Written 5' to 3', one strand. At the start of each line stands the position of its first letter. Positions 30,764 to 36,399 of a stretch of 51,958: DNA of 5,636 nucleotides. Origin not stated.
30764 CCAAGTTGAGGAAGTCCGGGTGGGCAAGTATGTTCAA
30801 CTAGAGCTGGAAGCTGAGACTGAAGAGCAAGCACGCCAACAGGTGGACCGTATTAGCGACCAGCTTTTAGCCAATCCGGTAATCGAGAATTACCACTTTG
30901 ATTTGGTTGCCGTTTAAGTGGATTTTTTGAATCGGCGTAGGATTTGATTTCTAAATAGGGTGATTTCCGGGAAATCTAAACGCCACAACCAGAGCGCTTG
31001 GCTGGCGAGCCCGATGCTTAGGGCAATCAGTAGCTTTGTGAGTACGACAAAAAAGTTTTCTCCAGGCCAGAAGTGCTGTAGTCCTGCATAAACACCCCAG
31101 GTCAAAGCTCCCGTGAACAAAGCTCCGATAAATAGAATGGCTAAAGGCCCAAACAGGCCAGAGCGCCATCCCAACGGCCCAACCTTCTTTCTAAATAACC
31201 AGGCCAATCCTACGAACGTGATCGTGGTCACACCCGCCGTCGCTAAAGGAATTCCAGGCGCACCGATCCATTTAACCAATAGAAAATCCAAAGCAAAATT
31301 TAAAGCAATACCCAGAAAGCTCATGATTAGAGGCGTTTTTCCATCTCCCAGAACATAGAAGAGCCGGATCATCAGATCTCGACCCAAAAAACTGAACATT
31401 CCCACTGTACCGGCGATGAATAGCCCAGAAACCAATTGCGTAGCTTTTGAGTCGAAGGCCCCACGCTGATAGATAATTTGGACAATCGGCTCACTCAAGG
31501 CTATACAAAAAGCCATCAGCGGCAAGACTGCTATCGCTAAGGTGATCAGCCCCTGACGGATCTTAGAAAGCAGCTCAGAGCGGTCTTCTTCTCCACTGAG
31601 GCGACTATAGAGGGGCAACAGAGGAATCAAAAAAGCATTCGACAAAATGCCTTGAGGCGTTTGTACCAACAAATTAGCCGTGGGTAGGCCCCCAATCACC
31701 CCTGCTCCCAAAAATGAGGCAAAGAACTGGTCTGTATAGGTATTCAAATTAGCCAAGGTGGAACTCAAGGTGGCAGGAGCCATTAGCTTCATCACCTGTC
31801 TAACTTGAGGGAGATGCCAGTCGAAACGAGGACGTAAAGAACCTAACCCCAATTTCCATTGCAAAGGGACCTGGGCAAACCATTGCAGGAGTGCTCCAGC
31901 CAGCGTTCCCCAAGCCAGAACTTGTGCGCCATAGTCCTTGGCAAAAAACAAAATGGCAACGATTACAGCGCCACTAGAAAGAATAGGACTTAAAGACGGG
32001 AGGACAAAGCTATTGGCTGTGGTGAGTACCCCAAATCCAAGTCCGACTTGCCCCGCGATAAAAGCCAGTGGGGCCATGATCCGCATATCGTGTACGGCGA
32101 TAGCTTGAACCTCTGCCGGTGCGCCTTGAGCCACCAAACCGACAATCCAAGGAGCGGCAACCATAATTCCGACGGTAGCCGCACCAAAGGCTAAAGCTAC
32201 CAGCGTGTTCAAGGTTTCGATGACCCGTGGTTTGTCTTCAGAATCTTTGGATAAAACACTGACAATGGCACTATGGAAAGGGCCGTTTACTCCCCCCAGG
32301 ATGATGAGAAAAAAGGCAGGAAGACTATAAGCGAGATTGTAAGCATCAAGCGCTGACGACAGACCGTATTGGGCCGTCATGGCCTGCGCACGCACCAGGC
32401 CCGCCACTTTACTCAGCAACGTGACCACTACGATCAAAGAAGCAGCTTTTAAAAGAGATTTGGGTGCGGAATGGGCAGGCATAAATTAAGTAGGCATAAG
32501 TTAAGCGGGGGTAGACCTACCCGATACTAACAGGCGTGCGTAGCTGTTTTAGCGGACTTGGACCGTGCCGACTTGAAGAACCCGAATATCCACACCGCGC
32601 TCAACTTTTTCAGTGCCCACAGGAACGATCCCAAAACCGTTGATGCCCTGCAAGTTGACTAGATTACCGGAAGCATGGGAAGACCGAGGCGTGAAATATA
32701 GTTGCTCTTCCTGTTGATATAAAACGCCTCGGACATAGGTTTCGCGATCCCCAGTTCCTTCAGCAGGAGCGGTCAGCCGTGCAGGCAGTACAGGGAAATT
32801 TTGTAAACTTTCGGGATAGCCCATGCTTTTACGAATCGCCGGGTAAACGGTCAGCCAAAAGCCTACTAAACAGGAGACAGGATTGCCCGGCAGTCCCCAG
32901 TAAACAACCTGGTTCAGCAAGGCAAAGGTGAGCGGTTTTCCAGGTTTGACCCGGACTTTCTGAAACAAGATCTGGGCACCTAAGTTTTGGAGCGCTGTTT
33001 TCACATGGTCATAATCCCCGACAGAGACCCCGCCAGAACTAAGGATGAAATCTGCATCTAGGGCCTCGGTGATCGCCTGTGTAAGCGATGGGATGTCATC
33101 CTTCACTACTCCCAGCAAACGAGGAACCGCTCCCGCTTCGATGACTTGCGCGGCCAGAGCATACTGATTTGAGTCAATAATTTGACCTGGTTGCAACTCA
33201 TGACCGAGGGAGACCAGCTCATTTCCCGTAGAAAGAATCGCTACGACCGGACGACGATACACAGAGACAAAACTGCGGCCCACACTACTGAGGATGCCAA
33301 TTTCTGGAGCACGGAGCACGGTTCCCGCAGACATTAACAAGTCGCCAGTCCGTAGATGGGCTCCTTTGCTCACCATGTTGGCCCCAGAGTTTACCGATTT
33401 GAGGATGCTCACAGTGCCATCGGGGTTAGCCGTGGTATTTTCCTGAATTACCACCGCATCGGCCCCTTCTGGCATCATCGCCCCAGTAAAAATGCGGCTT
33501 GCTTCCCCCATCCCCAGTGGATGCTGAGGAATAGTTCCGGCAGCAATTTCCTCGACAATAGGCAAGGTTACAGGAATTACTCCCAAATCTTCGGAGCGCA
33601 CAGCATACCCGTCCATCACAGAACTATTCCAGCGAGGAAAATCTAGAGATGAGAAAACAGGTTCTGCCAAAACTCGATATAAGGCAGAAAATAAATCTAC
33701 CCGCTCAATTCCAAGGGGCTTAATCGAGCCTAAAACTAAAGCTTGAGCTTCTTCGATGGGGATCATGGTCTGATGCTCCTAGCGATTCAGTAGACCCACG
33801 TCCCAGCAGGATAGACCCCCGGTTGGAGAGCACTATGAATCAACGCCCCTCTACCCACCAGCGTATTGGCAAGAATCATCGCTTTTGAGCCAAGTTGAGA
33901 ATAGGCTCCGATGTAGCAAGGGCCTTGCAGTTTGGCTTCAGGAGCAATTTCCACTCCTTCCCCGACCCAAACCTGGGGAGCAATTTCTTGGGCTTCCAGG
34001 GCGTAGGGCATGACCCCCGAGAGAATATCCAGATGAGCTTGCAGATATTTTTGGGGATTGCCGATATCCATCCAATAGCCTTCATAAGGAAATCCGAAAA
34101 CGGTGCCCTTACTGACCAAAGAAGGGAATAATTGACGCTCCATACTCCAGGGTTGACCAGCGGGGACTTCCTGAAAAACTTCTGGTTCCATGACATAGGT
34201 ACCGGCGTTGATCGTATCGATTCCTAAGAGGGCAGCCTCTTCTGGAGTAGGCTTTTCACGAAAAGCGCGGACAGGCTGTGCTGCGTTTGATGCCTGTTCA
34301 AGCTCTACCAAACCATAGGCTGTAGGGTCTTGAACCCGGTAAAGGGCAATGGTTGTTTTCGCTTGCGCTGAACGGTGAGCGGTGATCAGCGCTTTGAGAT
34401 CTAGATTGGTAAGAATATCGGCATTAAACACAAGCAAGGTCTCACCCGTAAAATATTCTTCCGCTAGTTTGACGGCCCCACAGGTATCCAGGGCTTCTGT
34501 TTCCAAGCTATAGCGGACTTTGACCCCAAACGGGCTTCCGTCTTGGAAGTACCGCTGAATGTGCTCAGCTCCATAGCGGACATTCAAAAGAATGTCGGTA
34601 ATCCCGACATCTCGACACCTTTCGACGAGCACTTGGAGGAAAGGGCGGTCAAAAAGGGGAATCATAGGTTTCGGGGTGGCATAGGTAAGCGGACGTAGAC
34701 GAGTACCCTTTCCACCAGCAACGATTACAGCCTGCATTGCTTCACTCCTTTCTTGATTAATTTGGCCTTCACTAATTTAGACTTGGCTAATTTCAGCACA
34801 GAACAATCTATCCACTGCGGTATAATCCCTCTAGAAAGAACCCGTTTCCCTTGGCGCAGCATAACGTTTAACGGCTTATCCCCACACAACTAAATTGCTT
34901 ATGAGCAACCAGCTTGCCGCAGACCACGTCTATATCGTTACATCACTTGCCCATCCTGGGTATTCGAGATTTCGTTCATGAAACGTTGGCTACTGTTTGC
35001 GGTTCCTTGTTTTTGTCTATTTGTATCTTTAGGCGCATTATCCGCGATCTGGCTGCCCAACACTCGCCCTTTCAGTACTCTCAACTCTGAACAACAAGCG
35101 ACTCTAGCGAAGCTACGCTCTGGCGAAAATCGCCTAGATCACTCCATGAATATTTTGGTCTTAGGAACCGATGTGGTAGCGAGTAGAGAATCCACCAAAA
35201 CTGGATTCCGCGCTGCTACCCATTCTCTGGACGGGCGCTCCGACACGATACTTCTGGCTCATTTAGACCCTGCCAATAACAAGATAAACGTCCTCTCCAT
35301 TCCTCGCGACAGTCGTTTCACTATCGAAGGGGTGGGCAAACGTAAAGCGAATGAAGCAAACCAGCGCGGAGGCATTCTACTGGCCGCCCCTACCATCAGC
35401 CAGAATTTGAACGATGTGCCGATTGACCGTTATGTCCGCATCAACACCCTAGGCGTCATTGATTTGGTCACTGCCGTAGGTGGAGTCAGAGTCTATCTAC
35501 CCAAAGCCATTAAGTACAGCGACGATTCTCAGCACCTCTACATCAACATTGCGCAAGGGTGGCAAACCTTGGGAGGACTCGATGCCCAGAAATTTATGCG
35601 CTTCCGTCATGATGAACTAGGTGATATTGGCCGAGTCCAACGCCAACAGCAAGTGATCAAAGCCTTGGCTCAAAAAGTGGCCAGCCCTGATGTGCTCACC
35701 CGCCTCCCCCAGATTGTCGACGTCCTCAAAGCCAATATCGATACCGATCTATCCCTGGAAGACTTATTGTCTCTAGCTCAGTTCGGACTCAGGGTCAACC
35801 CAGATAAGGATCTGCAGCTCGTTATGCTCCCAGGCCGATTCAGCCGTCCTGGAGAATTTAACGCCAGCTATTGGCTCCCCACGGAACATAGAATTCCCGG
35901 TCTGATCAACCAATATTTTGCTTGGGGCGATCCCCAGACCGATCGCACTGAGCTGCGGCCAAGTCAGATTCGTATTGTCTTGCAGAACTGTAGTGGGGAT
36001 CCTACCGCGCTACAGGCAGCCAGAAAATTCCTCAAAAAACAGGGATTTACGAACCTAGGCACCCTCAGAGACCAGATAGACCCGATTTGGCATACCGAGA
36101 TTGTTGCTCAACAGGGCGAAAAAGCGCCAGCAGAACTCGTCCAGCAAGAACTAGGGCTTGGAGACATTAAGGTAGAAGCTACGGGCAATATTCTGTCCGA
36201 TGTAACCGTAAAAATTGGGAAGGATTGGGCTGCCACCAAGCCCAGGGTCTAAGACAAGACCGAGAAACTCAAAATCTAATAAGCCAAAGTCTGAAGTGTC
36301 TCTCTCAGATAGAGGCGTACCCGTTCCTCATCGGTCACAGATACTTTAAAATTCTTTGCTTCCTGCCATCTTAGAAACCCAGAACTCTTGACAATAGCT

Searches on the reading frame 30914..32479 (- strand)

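Call 70: search_protein_families(library=pfam, proteins=[window:30914-32479:-], max_evalue=0.00001)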
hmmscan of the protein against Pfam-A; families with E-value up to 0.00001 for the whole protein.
window:30914-32479:- (521 aa): 3 families
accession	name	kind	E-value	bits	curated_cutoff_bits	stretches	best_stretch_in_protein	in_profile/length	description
PF03023.19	MurJ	-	1.3e-85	288.1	27.4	1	39-473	6-438/451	Lipid II flippase MurJ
PF13440.11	Polysacc_synt_3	-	6.8e-13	49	23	1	171-337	125-284/293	Polysaccharide biosynthesis protein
PF01554.23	MatE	-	4.5e-06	26.9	24.9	1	235-400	1-161/161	MatE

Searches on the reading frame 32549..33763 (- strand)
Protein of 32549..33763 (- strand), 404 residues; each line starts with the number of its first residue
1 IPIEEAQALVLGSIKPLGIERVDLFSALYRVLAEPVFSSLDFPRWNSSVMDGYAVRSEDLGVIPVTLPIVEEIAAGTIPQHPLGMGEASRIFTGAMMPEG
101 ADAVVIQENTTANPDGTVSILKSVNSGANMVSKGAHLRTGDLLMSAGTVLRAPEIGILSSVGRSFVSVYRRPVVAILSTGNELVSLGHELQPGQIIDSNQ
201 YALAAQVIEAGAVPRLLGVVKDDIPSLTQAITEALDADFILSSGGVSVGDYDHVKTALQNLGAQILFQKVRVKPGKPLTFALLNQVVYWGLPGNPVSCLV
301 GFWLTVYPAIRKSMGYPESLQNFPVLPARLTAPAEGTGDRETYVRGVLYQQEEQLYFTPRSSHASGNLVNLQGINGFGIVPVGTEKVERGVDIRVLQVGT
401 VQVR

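Call 70: search_protein_families(library=pfam, proteins=[window:32549-33763:-], max_evalue=0.00001)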
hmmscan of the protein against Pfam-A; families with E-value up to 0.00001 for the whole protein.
window:32549-33763:- (404 aa): 3 families
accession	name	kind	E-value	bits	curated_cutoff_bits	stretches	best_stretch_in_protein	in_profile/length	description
PF03453.22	MoeA_N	-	3.6e-42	144.2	30.8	1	1-162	1-160/160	MoeA N-terminal region (domain I and II)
PF00994.29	MoCF_biosynth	-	1.2e-30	106.5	26.6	1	175-312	1-144/144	Probable molybdopterin binding domain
PF03454.20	MoeA_C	-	1.5e-09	38.4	22.1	1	328-397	2-71/72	MoeA C-terminal region (domain IV)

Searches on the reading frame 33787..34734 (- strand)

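Call 29: search_protein_families(library=pfam, proteins=[window:33787-34734:-], max_evalue=0.01)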
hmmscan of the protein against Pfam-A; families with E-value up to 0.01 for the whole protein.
window:33787-34734:- (315 aa): 3 families
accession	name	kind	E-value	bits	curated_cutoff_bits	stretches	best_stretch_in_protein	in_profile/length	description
PF00483.29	NTP_transferase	-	1.6e-48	165.9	21.2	1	2-238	2-243/245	Nucleotidyl transferase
PF12804.13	NTP_transf_3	-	9.2e-10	39.4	27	1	2-152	1-128/160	MobA-like NTP transferase domain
PF00132.30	Hexapep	-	4.7e-07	29.7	27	1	255-287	2-34/36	Bacterial transferase hexapeptide (six repeats)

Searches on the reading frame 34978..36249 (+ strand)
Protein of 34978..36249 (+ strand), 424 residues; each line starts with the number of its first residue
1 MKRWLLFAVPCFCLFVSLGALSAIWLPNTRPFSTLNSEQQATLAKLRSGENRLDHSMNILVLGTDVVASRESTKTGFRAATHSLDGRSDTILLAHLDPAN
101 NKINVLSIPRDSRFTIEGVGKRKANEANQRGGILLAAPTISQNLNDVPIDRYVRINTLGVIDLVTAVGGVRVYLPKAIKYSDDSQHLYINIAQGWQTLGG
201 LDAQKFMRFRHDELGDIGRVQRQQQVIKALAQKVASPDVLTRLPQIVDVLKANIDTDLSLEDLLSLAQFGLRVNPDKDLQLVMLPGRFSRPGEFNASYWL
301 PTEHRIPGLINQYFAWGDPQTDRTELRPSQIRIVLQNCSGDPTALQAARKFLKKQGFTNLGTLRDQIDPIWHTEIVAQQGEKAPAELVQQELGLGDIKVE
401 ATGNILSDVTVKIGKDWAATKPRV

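Call 29: search_protein_families(library=pfam, proteins=[window:34978-36249:+], max_evalue=0.01)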
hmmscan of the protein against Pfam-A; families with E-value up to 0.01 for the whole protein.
window:34978-36249:+ (424 aa): 2 families
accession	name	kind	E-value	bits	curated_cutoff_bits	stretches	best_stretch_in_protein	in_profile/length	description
PF03816.19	LytR_cpsA_psr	-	5.4e-40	137.4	24.6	1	87-235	1-149/150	LytR_cpsA_psr family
PF13399.11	LytR_C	-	5e-09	37.4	22.2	1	330-417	1-86/86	LytR cell envelope-related transcriptional attenuator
